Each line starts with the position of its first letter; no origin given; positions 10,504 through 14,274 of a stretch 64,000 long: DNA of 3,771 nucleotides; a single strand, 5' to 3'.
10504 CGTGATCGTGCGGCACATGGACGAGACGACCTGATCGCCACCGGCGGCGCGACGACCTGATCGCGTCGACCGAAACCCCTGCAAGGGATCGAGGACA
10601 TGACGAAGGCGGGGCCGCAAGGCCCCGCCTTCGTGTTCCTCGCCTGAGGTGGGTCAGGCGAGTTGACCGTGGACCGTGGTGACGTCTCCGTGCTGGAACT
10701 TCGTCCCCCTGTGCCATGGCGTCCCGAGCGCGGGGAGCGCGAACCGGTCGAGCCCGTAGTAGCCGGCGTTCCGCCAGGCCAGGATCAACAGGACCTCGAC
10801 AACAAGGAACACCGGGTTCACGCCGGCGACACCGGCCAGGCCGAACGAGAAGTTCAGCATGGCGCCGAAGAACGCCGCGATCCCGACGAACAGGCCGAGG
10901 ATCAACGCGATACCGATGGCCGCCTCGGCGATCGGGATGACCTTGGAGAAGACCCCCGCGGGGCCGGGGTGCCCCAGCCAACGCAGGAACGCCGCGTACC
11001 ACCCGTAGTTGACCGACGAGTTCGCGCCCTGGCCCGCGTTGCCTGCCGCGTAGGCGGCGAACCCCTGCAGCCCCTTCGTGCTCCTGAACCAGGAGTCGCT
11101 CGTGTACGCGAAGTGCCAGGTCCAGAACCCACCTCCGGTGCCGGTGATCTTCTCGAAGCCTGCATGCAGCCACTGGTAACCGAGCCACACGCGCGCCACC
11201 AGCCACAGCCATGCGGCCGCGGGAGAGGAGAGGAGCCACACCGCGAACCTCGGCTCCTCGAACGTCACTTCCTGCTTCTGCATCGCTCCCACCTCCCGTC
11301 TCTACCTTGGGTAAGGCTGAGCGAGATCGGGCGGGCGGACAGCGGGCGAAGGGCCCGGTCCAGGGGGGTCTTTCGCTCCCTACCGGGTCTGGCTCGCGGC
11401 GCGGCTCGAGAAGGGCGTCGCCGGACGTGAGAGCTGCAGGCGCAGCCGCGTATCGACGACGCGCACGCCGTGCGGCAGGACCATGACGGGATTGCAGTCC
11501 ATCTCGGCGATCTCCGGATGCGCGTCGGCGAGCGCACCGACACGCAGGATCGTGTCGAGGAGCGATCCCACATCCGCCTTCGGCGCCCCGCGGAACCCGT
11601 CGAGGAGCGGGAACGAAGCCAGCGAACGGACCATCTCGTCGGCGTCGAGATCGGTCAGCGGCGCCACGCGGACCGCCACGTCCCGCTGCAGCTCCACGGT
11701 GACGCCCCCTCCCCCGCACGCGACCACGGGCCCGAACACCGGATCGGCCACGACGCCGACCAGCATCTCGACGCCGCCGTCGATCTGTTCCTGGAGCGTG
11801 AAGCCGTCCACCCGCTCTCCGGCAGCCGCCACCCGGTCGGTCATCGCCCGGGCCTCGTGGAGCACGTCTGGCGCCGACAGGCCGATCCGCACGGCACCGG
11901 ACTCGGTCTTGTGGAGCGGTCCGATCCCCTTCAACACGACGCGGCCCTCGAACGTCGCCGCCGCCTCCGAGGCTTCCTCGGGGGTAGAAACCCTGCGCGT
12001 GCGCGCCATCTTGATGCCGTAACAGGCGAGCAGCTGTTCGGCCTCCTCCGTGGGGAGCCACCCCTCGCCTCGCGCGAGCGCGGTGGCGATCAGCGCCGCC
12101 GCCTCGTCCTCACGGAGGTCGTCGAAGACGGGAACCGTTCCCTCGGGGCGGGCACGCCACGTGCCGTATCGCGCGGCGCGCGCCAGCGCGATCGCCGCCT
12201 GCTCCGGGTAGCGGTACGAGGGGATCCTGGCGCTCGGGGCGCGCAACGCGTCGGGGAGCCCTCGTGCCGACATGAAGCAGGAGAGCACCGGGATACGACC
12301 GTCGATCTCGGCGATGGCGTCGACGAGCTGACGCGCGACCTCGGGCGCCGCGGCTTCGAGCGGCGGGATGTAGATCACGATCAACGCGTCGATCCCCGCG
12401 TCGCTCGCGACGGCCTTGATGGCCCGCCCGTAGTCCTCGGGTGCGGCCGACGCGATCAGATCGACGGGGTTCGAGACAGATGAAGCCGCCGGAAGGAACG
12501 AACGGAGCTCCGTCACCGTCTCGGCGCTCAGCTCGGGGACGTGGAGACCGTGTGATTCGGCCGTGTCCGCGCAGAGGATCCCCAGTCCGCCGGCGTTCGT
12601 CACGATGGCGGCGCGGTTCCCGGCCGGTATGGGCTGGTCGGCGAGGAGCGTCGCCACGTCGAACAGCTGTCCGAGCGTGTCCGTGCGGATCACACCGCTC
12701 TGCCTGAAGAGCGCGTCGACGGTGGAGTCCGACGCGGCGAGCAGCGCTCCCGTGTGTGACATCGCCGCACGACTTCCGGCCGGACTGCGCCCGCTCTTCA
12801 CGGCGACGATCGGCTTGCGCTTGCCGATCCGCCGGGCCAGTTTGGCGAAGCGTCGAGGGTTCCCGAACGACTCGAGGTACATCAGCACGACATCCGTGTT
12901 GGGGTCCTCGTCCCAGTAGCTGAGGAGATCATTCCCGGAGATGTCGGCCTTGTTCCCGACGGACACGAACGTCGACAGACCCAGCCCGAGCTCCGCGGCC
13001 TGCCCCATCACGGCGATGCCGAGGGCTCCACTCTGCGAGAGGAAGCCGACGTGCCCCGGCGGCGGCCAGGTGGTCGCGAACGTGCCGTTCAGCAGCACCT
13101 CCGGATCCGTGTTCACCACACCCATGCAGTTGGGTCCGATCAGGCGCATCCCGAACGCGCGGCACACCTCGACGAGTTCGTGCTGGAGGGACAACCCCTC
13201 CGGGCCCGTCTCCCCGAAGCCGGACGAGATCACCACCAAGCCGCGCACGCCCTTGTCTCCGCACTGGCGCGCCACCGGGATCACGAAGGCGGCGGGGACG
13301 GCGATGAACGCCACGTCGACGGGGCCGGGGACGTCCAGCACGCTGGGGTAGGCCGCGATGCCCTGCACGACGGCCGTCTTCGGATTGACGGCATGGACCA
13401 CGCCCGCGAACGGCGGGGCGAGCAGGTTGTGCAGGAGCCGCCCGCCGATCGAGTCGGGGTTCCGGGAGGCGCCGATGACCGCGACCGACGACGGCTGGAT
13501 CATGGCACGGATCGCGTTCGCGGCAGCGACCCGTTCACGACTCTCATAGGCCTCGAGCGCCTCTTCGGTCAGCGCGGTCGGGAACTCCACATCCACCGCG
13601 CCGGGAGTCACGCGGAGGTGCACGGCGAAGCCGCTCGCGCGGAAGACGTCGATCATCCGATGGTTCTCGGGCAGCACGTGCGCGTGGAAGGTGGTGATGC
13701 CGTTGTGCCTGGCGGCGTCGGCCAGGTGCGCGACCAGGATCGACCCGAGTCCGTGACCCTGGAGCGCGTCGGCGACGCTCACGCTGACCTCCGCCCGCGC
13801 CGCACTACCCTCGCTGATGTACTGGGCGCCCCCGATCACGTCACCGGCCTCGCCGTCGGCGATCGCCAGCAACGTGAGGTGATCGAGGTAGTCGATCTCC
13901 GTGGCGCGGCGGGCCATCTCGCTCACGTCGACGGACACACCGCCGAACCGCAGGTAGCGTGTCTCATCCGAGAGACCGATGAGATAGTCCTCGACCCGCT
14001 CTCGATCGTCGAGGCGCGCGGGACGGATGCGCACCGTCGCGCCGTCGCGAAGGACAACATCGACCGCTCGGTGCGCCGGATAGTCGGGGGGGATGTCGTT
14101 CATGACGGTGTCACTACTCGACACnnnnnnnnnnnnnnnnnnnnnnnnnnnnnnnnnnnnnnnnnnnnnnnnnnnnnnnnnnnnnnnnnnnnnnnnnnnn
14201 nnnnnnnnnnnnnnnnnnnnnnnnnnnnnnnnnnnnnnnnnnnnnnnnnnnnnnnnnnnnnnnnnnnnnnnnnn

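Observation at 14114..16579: GAF histidine kinase - unknown 166-aa protein - NarL regulator operon with a DosR-like palindrome upstream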

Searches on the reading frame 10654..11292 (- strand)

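Call 78: search_protein_families(library=pfam, proteins=[window:10654-11292:-], max_evalue=0.001)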
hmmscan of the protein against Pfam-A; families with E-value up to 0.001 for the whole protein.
window:10654-11292:- (212 aa): 1 family
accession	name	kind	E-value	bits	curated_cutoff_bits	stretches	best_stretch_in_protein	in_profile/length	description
PF07681.17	DoxX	-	1.8e-05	25.7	23.6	0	29-84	1-49/85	DoxX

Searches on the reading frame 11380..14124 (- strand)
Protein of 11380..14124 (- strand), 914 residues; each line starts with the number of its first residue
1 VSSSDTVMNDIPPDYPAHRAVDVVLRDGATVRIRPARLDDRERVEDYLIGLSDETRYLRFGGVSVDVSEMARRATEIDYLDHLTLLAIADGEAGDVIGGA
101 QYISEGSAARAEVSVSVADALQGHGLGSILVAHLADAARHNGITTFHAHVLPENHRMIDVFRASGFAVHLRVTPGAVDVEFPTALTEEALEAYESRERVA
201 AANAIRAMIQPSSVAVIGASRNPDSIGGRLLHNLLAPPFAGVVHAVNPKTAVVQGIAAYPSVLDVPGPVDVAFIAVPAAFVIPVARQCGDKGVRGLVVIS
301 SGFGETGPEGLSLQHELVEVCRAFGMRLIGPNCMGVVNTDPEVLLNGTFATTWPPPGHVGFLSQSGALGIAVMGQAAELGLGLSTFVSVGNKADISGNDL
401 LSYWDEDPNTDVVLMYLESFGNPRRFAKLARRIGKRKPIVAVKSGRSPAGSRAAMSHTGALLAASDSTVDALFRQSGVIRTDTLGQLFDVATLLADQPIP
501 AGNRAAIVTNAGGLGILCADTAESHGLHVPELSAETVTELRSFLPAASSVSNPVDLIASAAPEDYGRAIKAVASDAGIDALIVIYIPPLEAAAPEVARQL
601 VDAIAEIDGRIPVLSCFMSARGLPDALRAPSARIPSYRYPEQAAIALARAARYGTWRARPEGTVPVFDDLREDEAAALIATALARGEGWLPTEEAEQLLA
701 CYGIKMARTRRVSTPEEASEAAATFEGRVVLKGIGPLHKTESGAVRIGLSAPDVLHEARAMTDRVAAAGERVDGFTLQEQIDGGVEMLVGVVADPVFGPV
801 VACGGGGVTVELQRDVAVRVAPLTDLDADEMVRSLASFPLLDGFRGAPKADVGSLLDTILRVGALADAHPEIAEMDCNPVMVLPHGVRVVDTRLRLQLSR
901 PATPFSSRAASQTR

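Call 6: search_protein_families(library=ncbifam, proteins=[window:11380-14124:-], max_evalue=0.1)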
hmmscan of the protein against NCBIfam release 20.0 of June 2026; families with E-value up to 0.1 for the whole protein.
window:11380-14124:- (914 aa): 15 families
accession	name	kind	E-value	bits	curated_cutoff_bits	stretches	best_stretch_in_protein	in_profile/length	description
TIGR02717.1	AcCoA-syn-alpha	equivalog_domain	8.2e-150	499.4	567.15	1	207-653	3-446/447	acetate--CoA ligase alpha subunit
NF045493.1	HydDutCoALig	equivalog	6.1e-140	468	1300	1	207-896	5-698/698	4-hydroxybutyrate--CoA ligase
NF045494.1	AcCoALig_Archglob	equivalog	3.5e-130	435.5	1200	2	203-589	216-599/665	acetate--CoA ligase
NF045492.1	HydPropCoALig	equivalog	1.4e-117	393.9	1300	2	204-586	247-630/700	3-hydroxypropionate--CoA ligase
NF058543.1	ActPatMycb56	equivalog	2.6e-26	92.2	460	1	20-165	128-273/317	acetyltransferase Pat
NF004230.0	PRK05678.1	equivalog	2.4e-20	72.9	336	1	243-475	36-268/291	succinate--CoA ligase subunit alpha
TIGR01019.1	sucCoAalpha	subfamily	4.3e-19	69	353.2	1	252-482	45-273/286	succinate--CoA ligase subunit alpha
NF040503.1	resist_ArsN1a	equivalog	2.4e-06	27.4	170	1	83-167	47-134/159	arsinothricin resistance N-acetyltransferase ArsN1 family A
NF001913.0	PRK00696.1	equivalog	0.00072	18.7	370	1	694-812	7-135/388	ADP-forming succinate--CoA ligase subunit beta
NF000487.1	stat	exception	0.0013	18.3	420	1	88-168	82-163/189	streptothricin N-acetyltransferase STAT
NF040504.1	resist_ArsN1b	equivalog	0.0036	17.1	210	1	57-167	24-134/159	arsinothricin resistance N-acetyltransferase ArsN1 family B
TIGR01575.1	rimI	equivalog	0.0096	16.1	86.4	1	114-167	60-113/132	ribosomal protein S18-alanine N-acetyltransferase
NF040501.1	resist_ArsN2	equivalog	0.024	14.3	125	1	114-146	53-85/133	arsenic resistance N-acetyltransferase ArsN2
NF002959.0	PRK03624.1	equivalog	0.028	14.1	124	1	114-172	77-135/147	GNAT family acetyltransferase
NF049894.1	CG3035_N_ac_Glu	equivalog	0.032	13.5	280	1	114-171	237-294/300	N-acetylglutamate synthase, CG3035 family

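Call 61: search_protein_families(library=pfam, proteins=[window:11380-14103:-], max_evalue=0.001)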
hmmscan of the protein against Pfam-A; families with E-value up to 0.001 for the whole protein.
window:11380-14103:- (907 aa): 10 families
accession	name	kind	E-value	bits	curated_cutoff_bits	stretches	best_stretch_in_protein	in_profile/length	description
PF13549.11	ATP-grasp_5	-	1.1e-61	208.5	27.6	1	675-889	2-221/221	ATP-grasp domain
PF13607.11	Succ_CoA_lig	-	2.1e-56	189.9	27.4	1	349-487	1-138/138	Succinyl-CoA ligase like flavodoxin domain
PF13380.12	CoA_binding_2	-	8.3e-24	84.7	22.8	1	206-331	2-115/116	CoA binding domain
PF00583.31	Acetyltransf_1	-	2.2e-11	44.5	20.7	1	70-159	25-116/116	Acetyltransferase (GNAT) family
PF19045.5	Ligase_CoA_2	-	1.2e-09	38.9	23.7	1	499-582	2-85/162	Ligase-CoA domain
PF02629.25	CoA_binding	-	3.6e-09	37.7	22.3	1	204-295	3-97/97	CoA binding domain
PF13302.13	Acetyltransf_3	-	1.1e-07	33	25.4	1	24-159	2-137/138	Acetyltransferase (GNAT) domain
PF13508.13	Acetyltransf_7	-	7.9e-05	23.4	27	1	83-159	11-82/84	Acetyltransferase (GNAT) domain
PF08445.16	FR47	-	0.00033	21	22.1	0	107-161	26-79/86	FR47-like protein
PF14542.12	Acetyltransf_CG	-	0.00075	20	30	0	86-136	8-58/80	GCN5-related N-acetyl-transferase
